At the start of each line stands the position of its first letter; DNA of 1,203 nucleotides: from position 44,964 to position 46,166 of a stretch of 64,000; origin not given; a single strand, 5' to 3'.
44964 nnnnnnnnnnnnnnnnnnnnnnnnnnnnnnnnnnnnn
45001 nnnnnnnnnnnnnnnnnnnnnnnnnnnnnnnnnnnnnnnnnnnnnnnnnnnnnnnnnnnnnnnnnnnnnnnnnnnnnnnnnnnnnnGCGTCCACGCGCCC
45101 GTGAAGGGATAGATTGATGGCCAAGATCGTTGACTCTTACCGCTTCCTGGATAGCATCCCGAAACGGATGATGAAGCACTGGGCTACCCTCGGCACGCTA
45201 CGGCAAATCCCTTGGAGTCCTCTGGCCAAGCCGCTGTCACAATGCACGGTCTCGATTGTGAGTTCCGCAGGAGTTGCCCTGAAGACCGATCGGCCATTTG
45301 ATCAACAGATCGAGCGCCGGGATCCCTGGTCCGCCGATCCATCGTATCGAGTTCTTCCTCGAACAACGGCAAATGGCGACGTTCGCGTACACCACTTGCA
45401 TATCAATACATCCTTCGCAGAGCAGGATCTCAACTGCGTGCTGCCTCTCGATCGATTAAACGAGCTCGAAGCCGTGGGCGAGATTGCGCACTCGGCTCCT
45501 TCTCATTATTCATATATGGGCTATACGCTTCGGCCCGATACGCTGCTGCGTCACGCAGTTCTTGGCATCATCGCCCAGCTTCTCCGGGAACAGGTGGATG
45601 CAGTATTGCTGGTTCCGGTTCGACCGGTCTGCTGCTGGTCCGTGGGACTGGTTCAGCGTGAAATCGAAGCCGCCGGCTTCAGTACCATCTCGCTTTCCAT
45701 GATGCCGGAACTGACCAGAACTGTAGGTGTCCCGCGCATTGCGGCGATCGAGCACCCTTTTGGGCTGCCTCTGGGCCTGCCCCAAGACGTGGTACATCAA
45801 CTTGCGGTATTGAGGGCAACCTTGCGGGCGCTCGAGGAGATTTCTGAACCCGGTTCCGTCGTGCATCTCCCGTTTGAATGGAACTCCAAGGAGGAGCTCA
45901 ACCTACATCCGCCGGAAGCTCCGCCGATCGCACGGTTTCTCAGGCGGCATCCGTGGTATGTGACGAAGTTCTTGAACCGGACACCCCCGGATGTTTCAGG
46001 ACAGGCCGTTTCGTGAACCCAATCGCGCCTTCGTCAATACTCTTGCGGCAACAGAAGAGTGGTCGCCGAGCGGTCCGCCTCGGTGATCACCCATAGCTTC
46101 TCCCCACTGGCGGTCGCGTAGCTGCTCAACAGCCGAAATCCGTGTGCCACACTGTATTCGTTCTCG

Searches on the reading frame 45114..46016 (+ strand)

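Call 80: search_protein_families(library=pfam, proteins=[window:45114-46016:+], max_evalue=0.001)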
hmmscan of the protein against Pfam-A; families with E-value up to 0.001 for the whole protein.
window:45114-46016:+ (300 aa): 1 family
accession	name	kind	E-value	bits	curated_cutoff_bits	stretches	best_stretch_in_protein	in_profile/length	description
PF07355.17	GRDB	-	1.1e-07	31.9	22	1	27-167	209-345/347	Glycine/sarcosine/betaine reductase selenoprotein B (GRDB)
